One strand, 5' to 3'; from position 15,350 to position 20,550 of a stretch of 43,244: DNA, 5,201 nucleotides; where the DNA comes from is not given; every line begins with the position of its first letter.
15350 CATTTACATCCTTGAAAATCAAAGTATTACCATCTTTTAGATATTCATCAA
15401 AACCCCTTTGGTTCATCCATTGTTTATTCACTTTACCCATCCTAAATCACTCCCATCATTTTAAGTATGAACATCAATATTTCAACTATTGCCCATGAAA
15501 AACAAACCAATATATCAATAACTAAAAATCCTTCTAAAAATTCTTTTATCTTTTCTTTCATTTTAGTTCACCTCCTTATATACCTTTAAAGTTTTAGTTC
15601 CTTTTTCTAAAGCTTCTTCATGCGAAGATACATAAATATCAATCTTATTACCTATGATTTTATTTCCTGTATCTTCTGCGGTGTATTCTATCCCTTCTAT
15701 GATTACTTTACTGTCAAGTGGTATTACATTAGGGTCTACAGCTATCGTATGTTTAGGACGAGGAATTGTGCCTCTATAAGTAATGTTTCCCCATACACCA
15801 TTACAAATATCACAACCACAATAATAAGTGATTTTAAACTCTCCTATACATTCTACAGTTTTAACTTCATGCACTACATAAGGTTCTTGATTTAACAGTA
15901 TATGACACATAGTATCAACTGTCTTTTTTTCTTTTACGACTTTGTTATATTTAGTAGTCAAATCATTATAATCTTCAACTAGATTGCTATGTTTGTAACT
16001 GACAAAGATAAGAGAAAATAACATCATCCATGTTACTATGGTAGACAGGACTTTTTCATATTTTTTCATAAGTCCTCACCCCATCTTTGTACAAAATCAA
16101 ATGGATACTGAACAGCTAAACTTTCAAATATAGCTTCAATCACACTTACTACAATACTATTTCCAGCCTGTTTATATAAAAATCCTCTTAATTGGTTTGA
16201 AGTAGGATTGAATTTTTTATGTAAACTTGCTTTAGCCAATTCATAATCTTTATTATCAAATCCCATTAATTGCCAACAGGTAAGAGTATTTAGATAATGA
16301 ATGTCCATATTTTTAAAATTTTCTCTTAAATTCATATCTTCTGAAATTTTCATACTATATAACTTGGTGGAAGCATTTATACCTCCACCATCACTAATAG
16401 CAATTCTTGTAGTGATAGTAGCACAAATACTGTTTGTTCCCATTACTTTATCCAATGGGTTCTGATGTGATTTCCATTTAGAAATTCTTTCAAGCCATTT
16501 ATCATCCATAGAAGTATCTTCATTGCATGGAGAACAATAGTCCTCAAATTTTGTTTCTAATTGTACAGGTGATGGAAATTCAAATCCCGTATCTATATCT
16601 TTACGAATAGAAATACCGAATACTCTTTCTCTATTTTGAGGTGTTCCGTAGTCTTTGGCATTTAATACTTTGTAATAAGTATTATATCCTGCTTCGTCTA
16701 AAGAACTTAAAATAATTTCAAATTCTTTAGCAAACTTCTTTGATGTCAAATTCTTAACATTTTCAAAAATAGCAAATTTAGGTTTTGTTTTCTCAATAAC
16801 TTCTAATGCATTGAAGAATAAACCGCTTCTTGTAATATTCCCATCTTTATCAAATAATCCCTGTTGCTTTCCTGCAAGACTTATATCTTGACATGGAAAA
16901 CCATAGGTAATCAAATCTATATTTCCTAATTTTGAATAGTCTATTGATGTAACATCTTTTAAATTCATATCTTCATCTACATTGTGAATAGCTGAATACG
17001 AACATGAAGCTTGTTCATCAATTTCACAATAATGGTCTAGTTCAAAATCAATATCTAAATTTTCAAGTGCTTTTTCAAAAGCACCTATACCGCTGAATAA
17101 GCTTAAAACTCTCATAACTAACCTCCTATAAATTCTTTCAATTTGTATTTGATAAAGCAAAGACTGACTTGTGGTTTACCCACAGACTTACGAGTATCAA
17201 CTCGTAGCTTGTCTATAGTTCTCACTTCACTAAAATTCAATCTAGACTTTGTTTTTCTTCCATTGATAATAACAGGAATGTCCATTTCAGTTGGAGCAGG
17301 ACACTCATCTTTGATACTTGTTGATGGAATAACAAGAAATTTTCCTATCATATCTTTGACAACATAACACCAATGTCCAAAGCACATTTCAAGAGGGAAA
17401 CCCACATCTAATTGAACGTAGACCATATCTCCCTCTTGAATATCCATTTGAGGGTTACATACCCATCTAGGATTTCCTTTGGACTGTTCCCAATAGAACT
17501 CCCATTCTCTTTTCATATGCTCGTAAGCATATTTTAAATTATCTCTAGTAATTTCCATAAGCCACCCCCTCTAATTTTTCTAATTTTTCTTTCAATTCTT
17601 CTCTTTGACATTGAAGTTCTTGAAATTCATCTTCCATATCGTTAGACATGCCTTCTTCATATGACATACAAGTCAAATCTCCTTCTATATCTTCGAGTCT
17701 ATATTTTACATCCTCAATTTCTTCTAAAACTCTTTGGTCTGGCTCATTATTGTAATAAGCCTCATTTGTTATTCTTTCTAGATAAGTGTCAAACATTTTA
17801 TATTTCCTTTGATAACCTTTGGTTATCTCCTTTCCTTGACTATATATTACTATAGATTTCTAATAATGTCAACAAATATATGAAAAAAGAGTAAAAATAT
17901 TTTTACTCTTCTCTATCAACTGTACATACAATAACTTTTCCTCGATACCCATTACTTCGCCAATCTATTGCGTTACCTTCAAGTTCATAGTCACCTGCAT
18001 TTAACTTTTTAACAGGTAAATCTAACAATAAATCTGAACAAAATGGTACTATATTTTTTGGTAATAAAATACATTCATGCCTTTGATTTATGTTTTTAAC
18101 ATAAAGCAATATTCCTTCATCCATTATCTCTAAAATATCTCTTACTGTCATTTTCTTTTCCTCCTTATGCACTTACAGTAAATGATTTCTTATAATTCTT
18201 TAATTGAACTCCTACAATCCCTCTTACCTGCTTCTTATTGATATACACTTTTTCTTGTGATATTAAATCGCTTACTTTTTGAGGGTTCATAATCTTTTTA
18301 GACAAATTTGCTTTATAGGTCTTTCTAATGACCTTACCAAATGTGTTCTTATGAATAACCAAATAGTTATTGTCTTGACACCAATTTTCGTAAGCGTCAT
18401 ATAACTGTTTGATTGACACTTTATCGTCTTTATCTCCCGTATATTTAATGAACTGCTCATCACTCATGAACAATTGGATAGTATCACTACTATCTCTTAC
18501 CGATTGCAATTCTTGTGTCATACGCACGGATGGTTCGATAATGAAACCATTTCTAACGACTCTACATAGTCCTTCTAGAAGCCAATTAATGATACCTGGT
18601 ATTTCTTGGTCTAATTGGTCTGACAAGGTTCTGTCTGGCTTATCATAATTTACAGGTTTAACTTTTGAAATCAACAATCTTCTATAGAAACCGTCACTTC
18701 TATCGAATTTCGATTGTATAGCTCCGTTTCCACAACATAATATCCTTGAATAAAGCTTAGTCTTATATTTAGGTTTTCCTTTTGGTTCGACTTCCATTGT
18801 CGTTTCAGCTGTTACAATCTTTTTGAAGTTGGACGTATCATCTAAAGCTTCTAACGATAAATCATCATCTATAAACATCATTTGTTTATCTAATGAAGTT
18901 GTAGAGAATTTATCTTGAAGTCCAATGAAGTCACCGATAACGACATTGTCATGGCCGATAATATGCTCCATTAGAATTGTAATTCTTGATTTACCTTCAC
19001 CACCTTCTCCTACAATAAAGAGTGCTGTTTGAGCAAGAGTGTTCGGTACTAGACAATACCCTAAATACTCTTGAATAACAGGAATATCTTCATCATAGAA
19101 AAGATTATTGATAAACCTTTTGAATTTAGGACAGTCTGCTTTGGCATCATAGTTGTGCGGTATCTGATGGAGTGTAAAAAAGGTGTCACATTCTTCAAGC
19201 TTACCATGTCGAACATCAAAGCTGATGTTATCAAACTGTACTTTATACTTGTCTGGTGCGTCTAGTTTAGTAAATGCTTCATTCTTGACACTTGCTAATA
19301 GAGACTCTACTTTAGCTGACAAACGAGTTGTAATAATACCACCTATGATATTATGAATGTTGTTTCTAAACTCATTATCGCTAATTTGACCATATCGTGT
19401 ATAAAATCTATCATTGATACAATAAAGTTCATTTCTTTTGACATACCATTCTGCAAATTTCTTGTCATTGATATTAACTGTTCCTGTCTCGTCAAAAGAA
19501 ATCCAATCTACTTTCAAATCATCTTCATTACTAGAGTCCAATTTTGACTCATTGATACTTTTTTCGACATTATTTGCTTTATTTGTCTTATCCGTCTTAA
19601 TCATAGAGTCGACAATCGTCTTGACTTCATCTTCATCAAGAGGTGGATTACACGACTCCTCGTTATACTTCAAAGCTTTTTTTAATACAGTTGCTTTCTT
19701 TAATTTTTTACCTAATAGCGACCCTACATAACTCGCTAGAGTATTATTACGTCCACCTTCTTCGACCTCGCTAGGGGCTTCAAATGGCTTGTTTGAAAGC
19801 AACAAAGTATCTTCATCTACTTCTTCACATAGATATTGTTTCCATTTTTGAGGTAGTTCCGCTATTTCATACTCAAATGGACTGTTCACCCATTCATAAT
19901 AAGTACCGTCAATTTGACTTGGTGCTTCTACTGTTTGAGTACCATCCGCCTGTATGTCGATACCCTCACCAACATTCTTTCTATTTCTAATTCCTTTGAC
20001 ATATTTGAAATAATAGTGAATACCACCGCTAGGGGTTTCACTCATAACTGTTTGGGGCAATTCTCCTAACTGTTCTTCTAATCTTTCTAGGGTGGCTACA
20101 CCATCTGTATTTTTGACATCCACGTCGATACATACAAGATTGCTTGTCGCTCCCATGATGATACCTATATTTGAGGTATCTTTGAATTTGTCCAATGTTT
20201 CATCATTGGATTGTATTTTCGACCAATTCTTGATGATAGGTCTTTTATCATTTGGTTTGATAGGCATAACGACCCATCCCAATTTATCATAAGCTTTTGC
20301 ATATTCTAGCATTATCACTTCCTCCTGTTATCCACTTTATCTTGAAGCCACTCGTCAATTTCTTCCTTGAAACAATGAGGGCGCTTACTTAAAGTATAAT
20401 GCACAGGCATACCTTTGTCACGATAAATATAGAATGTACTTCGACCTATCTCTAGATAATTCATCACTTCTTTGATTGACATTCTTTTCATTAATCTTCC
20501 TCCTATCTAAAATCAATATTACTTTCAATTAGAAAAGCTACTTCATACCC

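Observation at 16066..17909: Self-contained early unit: acidic protein, MazF/PemK-fold protein and orphan C5-methyltransferase behind their own promoter and palindromic operator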

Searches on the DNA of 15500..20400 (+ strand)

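Call 5: search_dna_similar(query=window:15500-20400:+, collection=phages, mode=near, max_rows=20)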
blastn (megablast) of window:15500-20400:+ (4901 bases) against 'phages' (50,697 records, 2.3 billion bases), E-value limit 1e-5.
No match.

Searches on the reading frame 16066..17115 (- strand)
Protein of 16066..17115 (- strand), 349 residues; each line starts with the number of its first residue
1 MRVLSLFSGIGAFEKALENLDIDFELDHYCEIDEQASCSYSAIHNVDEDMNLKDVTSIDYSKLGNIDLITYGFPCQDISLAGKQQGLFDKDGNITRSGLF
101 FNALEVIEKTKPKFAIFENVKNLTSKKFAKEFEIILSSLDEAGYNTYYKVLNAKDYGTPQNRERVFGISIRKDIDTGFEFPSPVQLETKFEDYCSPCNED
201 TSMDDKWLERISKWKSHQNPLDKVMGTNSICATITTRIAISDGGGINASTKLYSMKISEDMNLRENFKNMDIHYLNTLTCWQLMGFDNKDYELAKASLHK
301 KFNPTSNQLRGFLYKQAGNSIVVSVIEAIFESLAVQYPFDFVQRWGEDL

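Call 3: search_protein_families(library=pfam, proteins=[window:16066-17115:-], max_evalue=1)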
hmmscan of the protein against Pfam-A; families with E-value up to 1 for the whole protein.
window:16066-17115:- (349 aa): 2 families
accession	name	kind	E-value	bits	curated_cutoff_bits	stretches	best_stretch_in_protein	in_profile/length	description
PF00145.23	DNA_methylase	-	1.5e-64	218.9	22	1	1-333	1-322/324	C-5 cytosine-specific DNA methylase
PF02331.20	P35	-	0.027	14.3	20.8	1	285-332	142-189/296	Apoptosis preventing protein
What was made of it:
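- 16066..17115 (-): 349-aa orphan C5 cytosine DNA methyltransferase. Motifs present: FSGIGAF, GFPCQ, ENV, QNRER, GNSIVV. PF00145 1.5e-64 over the full length (call 3).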

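Call 4: search_protein_families(library=phrogs, proteins=[window:16066-17115:-], max_evalue=0.1)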
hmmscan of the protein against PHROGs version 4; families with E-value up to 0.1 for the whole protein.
window:16066-17115:- (349 aa): 11 families
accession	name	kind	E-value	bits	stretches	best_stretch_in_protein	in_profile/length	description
phrog_116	-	other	5.8e-74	250.8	1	1-334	208-490/779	DNA methyltransferase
phrog_363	-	other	1.6e-47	163.2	1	1-333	54-312/327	DNA methyltransferase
phrog_5999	-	other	1.3e-11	45.5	1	3-102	5-102/109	DNA methyltransferase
phrog_29583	-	other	5.3e-10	39.6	1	15-171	24-190/468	DNA methyltransferase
phrog_36001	-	unknown function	1.5e-07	31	1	99-240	490-627/715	-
phrog_17284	-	unknown function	3.2e-07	30.9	1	258-334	145-211/245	-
phrog_26324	-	other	6.3e-06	27.3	1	241-335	119-205/210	DNA methyltransferase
phrog_16427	-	other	0.00011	22.9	1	270-333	115-168/235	DNA methyltransferase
phrog_32758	-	other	0.00015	22.5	1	133-167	6-40/154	DNA methyltransferase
phrog_757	-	other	0.014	15.5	1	1-128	15-136/247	DNA methyltransferase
phrog_3374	-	unknown function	0.067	13.7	0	264-316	152-206/268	-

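Call 46: search_protein_families(library=ncbifam, proteins=[window:16066-17115:-], max_evalue=0.1)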
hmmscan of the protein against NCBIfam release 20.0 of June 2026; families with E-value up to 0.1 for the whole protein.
window:16066-17115:- (349 aa): 2 families
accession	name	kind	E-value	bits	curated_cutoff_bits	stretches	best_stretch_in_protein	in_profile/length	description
TIGR00675.1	dcm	superfamily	3.2e-62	211.1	100.65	1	3-333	1-329/329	DNA (cytosine-5-)-methyltransferase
NF007772.0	PRK10458.1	subfamily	2.1e-21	76.1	710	2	59-179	163-295/472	DNA cytosine methylase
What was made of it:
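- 16066..17115 (-): TIGR00675 3.2e-62 (call 46).
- On C5 cytosine DNA methyltransferase (PF00145 / TIGR00675), orphan: TIGR00675 211 bits against a cut-off of 100.65 (call 46).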

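Call 47: search_protein_families(library=padloc, proteins=[window:16066-17115:-], max_evalue=0.1)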
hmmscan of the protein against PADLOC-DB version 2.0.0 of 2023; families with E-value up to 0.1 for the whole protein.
window:16066-17115:- (349 aa): 64 families (the best 25 are shown)
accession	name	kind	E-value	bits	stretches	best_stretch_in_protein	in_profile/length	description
PDLC03272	MTase_II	-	3.2e-69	232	1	2-334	76-387/407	Type II methyltransferase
PDLC03734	oMTase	-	2.5e-59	199.4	2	1-174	4-172/444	orphan methyltransferase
PDLC03378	MTase_II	-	3e-48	162.9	1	1-190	3-185/344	Type II methyltransferase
PDLC03388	MTase_II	-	1.1e-44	151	3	50-192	102-241/360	Type II methyltransferase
PDLC00026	DruM2|DruM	-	1.8e-42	144.1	1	2-296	6-290/336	DNA cytosine methylase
PDLC03286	MTase_II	-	6.2e-38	128.4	1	1-169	1-167/185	Type II methyltransferase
PDLC00027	DruM2|DruM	-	1.3e-33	114.8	1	1-189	12-191/361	DNA cytosine methylase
PDLC03307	MTase_II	-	2.5e-33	113.8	1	1-227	1-257/382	Type II methyltransferase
PDLC03234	MTase_II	-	4.5e-33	113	1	2-199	6-204/375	Type II methyltransferase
PDLC03217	MTase_II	-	6.4e-33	112.1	1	2-174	23-187/703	Type II methyltransferase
PDLC02653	DrmMII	-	2.3e-32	110.3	1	2-332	6-308/333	DrmMII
PDLC03731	oMTase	-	1.1e-31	108.1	1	3-185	16-189/326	orphan methyltransferase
PDLC03361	MTase_II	-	4.2e-31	106.3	1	2-334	88-434/455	Type II methyltransferase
PDLC00031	DruM2|DruM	-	1.5e-30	104.5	1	2-187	13-188/361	DNA cytosine methylase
PDLC03269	MTase_II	-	1.6e-30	104.5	1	2-187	5-183/437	Type II methyltransferase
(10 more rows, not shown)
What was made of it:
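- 16066..17115 (-): PADLOC MTase_II/oMTase (call 47).
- Tried and rejected: NCBIfam and PADLOC gave nothing for the MazF-like clade or the acidic protein (calls 46, 47).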

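Call 53: search_solved_structures(query=window:16066-17115:-, max_evalue=1e-10)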
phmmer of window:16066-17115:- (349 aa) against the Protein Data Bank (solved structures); distinct sequences matched with E-value up to 1e-10: 18.
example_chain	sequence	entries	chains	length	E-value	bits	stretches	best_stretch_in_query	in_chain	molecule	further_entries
10mh_A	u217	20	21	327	3e-32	115.4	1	2-200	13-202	PROTEIN (CYTOSINE-SPECIFIC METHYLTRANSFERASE HHAI) | HaeIII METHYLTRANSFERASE | Modification methylase HhaI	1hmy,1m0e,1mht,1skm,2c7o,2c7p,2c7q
1svu_A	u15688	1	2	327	3.1e-32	115.3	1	2-200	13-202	Modification methylase HhaI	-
1fjx_A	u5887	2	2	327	3.2e-32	115.3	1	2-200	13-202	HHAI DNA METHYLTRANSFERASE | MODIFICATION METHYLASE HHAI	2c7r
2i9k_A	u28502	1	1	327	4e-32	114.9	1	2-200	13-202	Modification methylase HhaI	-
2zcj_A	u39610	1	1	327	7.7e-32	114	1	2-200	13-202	Modification methylase HhaI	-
2uyh_A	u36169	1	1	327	1.3e-31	113.2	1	2-202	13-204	MODIFICATION METHYLASE HHAI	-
2uyc_A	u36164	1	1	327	1.6e-31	113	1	2-200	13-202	MODIFICATION METHYLASE HHAI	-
2uz4_A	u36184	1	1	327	1.6e-31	113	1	2-200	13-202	MODIFICATION METHYLASE HHAI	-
2z6u_A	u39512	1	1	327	2e-31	112.7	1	2-200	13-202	Modification methylase HhaI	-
2z6q_A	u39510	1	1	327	2.1e-31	112.6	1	2-200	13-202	Modification methylase HhaI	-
2z6a_A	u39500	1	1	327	5.3e-31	111.2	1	2-200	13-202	Modification methylase HhaI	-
4dkj_A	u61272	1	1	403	4.9e-27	98.2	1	51-333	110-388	Cytosine-specific methyltransferase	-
8c56_A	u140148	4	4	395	6.3e-27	97.9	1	51-333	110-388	Cytosine-specific methyltransferase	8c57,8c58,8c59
1dct_A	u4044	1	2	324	2.9e-20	76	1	1-194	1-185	PROTEIN (MODIFICATION METHYLASE HAEIII)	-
3ubt_Y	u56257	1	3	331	7.5e-19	71.3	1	1-194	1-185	Modification methylase HaeIII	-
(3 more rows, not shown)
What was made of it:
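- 16066..17115 (-): M.HhaI 3e-32 for the catalytic domain (call 53).
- Closest known: Orphan phage C5 methyltransferases. Same: The presumed role is protection from host restriction (calls 3, 46, 47, 53).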

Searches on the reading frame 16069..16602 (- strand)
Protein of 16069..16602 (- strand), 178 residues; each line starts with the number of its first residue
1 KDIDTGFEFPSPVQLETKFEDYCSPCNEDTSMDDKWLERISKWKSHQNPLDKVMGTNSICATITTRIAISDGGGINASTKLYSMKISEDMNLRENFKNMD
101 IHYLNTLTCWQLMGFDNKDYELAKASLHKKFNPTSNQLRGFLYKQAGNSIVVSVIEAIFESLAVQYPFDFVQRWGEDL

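Call 54: search_solved_structures(query=window:16069-16602:-, max_evalue=0.01, show_alignments=2)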
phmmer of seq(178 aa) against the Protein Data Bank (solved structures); distinct sequences matched with E-value up to 0.01: 0.
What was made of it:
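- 16066..17115 (-): The target-recognition region has no PDB match (call 54).
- Closest known: Orphan phage C5 methyltransferases. Different: The target-recognition domain matches no solved structure (call 54), so the target sequence is unknown.
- Tried and rejected: The methyltransferase target-recognition region against PDB gave nothing (call 54), so no target prediction is possible.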
